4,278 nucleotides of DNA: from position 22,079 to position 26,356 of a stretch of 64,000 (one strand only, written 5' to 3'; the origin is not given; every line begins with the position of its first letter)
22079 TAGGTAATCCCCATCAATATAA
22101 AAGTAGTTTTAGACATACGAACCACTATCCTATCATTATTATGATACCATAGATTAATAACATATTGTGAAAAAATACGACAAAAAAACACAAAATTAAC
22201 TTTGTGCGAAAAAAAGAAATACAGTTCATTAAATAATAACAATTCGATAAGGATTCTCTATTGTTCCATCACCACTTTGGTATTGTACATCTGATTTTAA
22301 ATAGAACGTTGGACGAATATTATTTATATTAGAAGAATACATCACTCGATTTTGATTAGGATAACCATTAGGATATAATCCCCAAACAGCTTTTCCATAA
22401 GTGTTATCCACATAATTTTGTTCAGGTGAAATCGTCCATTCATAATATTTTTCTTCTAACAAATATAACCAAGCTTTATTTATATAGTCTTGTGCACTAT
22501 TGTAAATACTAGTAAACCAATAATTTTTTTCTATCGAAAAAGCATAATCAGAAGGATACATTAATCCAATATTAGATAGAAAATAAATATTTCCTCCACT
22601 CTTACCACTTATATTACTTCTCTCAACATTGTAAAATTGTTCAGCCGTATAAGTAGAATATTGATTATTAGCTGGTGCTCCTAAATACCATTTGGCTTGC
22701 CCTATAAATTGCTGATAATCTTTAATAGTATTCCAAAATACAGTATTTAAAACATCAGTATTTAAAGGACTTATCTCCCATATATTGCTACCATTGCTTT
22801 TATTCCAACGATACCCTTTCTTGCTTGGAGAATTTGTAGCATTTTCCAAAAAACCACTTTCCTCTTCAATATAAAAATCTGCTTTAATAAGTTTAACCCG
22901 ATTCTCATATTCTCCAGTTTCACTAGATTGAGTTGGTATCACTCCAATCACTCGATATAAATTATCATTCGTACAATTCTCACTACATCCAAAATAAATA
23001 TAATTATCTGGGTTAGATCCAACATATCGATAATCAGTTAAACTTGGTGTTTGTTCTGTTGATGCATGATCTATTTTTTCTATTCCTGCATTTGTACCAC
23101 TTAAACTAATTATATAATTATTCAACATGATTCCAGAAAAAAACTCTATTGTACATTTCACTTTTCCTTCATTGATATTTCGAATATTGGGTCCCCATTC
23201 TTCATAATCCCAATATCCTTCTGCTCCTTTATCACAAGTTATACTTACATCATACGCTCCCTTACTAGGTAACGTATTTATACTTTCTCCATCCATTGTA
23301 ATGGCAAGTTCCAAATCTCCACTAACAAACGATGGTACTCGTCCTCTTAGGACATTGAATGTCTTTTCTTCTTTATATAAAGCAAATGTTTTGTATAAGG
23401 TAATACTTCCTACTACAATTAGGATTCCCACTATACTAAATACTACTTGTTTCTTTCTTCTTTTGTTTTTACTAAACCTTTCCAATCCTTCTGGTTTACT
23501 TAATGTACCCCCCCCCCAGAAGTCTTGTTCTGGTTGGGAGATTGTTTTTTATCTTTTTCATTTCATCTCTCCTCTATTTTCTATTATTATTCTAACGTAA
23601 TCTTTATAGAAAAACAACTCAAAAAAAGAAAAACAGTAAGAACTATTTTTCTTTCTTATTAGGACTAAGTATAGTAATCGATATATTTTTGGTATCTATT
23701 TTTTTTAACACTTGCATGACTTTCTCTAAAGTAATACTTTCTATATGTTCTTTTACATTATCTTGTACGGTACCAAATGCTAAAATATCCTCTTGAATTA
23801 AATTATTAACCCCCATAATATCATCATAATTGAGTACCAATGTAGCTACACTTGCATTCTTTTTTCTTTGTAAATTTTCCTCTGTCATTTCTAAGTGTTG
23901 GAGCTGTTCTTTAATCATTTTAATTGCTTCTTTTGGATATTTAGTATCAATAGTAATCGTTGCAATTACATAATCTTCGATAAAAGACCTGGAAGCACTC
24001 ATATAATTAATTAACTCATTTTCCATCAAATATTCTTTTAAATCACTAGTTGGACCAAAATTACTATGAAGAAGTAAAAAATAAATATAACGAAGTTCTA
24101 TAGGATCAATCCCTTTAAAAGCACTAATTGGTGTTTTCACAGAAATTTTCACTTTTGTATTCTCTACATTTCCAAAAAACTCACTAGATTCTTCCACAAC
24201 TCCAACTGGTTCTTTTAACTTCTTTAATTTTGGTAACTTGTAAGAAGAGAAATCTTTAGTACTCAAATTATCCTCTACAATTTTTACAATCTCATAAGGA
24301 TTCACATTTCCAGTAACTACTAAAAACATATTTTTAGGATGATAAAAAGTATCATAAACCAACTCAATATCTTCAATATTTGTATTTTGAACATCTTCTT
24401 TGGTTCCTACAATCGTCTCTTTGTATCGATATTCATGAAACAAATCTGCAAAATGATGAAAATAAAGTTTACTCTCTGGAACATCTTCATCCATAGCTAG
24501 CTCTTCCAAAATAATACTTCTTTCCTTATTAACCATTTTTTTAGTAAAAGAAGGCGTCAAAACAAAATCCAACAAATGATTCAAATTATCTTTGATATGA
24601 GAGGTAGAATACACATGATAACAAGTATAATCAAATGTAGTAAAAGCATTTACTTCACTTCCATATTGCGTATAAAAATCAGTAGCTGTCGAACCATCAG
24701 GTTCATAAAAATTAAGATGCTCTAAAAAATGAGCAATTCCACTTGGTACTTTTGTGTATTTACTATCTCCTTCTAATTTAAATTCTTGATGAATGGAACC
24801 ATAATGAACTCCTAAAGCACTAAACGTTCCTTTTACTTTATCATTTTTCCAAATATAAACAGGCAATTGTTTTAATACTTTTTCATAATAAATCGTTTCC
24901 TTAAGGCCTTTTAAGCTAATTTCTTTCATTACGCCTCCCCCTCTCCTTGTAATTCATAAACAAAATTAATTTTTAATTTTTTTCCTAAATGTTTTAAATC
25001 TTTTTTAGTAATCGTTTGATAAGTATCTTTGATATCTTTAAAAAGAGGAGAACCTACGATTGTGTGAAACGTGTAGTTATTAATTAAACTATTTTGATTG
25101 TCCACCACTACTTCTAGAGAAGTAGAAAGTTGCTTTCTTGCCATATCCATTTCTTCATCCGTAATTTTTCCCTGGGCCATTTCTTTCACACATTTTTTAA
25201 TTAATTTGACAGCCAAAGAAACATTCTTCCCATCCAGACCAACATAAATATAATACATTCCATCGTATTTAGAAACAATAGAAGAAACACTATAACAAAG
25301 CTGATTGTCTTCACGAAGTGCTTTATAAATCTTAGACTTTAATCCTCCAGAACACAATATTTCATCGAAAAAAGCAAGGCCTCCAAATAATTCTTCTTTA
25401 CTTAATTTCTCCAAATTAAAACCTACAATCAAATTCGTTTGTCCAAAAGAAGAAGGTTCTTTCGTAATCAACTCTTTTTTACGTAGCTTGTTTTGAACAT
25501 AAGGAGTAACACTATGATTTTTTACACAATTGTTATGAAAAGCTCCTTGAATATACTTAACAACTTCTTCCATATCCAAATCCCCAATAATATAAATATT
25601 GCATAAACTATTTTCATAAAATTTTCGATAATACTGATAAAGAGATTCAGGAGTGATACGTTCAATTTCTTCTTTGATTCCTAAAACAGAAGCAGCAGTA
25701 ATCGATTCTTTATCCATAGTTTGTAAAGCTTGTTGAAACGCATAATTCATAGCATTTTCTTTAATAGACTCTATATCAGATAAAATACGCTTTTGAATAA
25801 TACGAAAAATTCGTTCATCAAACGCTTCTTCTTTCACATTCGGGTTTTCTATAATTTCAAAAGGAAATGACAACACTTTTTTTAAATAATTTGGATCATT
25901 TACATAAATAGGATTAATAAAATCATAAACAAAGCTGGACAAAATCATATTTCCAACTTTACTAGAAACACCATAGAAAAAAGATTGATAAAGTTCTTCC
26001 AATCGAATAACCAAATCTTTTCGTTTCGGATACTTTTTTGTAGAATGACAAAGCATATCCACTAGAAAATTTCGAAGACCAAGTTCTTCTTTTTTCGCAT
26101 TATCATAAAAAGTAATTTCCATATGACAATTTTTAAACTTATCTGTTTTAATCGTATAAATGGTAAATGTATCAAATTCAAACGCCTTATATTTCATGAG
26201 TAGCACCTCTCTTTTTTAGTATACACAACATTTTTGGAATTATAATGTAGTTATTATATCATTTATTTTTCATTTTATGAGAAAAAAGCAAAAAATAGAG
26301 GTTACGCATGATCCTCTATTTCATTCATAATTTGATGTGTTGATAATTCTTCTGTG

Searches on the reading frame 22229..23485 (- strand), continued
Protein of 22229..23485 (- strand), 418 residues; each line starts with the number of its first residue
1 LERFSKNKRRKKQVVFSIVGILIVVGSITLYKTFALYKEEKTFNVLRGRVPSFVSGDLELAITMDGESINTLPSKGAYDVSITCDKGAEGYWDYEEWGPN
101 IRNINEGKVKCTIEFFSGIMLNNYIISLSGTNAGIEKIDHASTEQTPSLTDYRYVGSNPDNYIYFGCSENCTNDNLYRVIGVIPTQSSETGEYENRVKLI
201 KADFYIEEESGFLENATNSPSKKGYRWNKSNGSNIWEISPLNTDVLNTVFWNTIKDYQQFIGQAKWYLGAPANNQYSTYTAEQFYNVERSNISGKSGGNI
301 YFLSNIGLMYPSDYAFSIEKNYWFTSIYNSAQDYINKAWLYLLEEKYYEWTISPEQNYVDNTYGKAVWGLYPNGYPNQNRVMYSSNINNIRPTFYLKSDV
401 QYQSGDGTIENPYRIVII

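Call 56: find_encoding_contigs(protein=P0045, flank=10000, max_places=2)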
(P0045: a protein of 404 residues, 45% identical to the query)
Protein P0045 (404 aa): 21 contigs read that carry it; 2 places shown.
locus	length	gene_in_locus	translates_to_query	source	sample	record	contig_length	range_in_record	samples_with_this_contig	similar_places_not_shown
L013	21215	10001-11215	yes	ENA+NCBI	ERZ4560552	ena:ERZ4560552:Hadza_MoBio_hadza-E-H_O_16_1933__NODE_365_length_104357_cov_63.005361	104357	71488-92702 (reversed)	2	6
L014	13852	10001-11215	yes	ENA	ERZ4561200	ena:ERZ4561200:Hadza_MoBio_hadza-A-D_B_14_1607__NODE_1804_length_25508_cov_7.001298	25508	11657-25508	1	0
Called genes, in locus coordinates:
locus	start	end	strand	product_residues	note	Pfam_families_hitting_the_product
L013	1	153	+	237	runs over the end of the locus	PF00535:Glycos_transf_2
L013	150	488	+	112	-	PF10066:DUF2304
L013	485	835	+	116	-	PF10639:TMEM234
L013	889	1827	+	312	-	PF00535:Glycos_transf_2, PF10111:Glyco_tranf_2_2, PF13641:Glyco_tranf_2_3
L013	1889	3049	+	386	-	PF18813:PBECR4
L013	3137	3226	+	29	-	-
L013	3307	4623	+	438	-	PF01336:tRNA_anti-codon, PF00152:tRNA-synt_2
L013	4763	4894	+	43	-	-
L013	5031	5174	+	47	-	-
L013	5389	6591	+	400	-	PF13173:AAA_14, PF13635:DUF4143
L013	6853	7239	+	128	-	-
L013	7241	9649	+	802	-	PF00133:tRNA-synt_1, PF01406:tRNA-synt_1e (faint), PF09334:tRNA-synt_1g, PF13603:tRNA-synt_1_2, PF00133:tRNA-synt_1, PF09334:tRNA-synt_1g (weak), PF08264:Anticodon_1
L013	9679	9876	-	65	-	-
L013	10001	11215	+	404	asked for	-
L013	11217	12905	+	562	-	-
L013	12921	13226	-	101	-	-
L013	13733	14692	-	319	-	-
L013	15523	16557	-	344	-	PF17761:DUF1016_N, PF06250:YhcG_C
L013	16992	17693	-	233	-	-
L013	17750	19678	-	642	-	-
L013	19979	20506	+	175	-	-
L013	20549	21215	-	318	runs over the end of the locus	PF00078:RVT_1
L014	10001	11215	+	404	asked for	-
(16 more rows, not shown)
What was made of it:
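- One relative's locus has a reverse-transcriptase gene about 9 kb away (L013, call 56).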

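Call 57: find_encoding_contigs(protein=P0056, flank=10000, max_places=2)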
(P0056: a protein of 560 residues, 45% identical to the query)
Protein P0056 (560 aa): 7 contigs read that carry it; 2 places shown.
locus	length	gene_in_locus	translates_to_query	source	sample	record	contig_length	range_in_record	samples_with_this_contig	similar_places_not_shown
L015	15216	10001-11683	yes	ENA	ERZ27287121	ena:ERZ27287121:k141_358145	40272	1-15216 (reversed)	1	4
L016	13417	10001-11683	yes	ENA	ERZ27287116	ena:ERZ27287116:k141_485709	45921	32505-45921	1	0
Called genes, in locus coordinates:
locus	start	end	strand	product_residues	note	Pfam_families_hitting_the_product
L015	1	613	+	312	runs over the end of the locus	PF00535:Glycos_transf_2, PF10111:Glyco_tranf_2_2, PF13641:Glyco_tranf_2_3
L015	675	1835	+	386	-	PF18813:PBECR4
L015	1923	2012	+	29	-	-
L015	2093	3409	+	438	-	PF01336:tRNA_anti-codon, PF00152:tRNA-synt_2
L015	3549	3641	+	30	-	-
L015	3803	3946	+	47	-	-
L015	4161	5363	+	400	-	PF13173:AAA_14, PF13635:DUF4143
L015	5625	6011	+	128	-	-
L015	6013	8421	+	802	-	PF00133:tRNA-synt_1, PF01406:tRNA-synt_1e (faint), PF09334:tRNA-synt_1g, PF13603:tRNA-synt_1_2, PF00133:tRNA-synt_1, PF09334:tRNA-synt_1g (weak), PF08264:Anticodon_1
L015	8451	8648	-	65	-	-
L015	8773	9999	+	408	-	-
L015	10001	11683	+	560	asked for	-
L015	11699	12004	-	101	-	-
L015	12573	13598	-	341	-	PF17761:DUF1016_N, PF06250:YhcG_C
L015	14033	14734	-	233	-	-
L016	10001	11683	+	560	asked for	-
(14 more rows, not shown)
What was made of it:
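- Those two types sit in tandem at one locus (calls 56, 57).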

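Call 59: find_encoding_contigs(protein=P0041, flank=1500, max_places=4)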
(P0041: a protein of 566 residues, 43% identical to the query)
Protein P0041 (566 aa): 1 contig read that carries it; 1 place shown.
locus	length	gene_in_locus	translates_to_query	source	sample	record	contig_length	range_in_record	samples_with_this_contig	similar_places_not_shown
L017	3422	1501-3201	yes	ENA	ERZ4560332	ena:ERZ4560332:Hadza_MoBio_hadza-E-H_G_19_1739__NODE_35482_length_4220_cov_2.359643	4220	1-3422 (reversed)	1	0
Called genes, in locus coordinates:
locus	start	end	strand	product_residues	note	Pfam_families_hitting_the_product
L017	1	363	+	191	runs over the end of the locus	PF06941:NT5C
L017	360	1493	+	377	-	PF00266:Aminotran_5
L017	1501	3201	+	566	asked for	-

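Call 60: find_encoding_contigs(protein=P0032, flank=1500, max_places=4)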
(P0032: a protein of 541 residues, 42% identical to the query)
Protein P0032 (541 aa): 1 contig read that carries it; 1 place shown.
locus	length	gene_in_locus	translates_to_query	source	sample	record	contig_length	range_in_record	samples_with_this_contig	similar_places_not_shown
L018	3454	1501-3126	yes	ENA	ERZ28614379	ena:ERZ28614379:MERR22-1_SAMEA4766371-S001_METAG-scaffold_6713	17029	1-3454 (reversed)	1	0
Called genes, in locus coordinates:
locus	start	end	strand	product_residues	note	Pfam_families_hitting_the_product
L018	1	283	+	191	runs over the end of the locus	PF06941:NT5C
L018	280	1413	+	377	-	PF00266:Aminotran_5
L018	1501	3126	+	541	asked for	-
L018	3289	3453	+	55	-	?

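Call 61: find_encoding_contigs(protein=P0037, flank=1500, max_places=4)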
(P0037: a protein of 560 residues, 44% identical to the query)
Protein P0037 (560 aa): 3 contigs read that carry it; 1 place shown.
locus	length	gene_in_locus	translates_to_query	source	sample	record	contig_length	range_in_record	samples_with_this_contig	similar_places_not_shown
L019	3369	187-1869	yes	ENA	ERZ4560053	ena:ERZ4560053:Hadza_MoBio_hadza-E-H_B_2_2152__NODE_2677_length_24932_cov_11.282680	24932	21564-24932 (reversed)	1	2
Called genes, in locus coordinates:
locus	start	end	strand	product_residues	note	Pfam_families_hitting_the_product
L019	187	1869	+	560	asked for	-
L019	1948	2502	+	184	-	PF01330:RuvA_N, PF14520:HHH_5, PF07499:RuvA_C (weak)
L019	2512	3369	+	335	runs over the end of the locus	PF05673:DUF815 (faint), PF05496:RuvB_N, PF00004:AAA, PF07728:AAA_5 (weak), PF13173:AAA_14 (faint), PF17864:AAA_lid_4, PF05491:WHD_RuvB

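Call 64: search_protein_families(library=pfam, alignment_id=A2, max_evalue=1)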
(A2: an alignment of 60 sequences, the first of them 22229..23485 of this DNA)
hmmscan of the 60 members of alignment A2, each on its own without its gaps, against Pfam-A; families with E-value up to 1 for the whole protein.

A. member 1, window:22229-23485:- (418 aa): 0 families

B. families by the number of members that match (of 60 scanned): 31 families (the first 25 are shown)
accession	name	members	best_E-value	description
PF19789.6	DUF6273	7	0.0014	Domain of unknown function (DUF6273)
PF09716.15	ETRAMP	4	0.035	Malarial early transcribed membrane protein (ETRAMP)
PF13786.12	DUF4179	3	0.087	Domain of unknown function (DUF4179)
PF13373.11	Dsc3_C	2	0.086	DSC E3 ubiquitin ligase complex subunit 3, C-terminal domain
PF08689.15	Med5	1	0.0025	Mediator complex subunit Med5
PF08532.16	Glyco_hydro_42M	1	0.0031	Beta-galactosidase trimerisation domain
PF08581.15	Tup_N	1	0.0033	Tup N-terminal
PF02963.22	EcoRI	1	0.0052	Restriction endonuclease EcoRI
PF04478.17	Mid2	1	0.025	Mid2 like cell wall stress sensor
PF06174.16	DUF987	1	0.029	Protein of unknown function (DUF987)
PF00648.27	Peptidase_C2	1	0.064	Calpain family cysteine protease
PF11118.13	DUF2627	1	0.065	Protein of unknown function (DUF2627)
PF02572.21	CobA_CobO_BtuR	1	0.065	ATP:corrinoid adenosyltransferase BtuR/CobO/CobP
PF17550.7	PsaF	1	0.074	Family of unknown function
PF01502.23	PRA-CH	1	0.078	Phosphoribosyl-AMP cyclohydrolase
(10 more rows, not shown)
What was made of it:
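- Closest known: DUF6273. Same: Weak Pfam DUF6273 hits occur in 7/60 family members (call 64).
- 7 of 60 family members hit Pfam DUF6273 weakly (call 64).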

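Call 67: search_protein_representatives(alignment_id=A2)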
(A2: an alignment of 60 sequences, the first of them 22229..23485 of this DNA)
Query: 60 sequences, 408 profile positions. Proteins with E-value up to 0.001 (for the whole library): 7494; up to 1e-10: 4913; up to 1e-30: 1395. The best 150 are listed.
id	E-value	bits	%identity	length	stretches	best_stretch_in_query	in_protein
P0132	1.5e-223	758.6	-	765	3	111-406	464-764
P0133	9.9e-190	647.2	-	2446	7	145-407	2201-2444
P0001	1.8e-164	564.0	-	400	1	14-407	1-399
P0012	2.7e-148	510.7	-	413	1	3-406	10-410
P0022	1.9e-147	508.0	-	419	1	4-405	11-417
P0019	5.9e-145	499.7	-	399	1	3-407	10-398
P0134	4.8e-141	486.9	-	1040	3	146-406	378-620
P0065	1.7e-136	471.8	-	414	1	3-407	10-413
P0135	2.3e-135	468.1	-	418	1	3-407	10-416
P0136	1.8e-133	461.9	-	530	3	56-407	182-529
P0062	1.9e-131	455.2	-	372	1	31-407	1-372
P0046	5.6e-131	453.7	-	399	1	31-407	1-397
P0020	1.5e-128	445.7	-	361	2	110-407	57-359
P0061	3.7e-127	441.1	-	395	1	5-407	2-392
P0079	1.7e-126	439.0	-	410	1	3-407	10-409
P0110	8.6e-97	341.1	-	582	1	50-406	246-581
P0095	3.0e-81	289.9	-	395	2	111-297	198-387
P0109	1.9e-71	257.6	-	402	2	97-297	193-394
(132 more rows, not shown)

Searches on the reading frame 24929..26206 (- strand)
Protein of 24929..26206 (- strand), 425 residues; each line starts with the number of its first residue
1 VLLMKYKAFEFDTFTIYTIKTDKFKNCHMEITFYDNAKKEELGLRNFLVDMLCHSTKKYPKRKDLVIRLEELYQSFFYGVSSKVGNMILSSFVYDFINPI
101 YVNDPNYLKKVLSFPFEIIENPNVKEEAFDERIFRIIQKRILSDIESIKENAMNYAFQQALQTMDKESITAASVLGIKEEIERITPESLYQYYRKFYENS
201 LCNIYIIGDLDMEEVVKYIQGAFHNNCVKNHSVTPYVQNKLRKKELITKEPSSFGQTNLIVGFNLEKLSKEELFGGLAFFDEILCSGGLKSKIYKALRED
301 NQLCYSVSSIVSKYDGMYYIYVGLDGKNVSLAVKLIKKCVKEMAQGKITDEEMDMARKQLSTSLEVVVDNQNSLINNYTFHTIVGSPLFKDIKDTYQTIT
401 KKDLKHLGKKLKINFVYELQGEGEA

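Call 50: search_protein_families(library=pfam, proteins=[window:24929-26206:-], max_evalue=0.001)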
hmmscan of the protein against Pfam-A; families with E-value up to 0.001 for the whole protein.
window:24929-26206:- (425 aa): 2 families
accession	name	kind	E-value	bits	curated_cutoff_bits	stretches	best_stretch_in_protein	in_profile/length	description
PF05193.26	Peptidase_M16_C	-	5.7e-29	101.7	23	1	183-360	1-181/181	Peptidase M16 inactive domain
PF00675.25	Peptidase_M16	-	0.00044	20.6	22.3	0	38-133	27-109/149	Insulinase (Peptidase family M16)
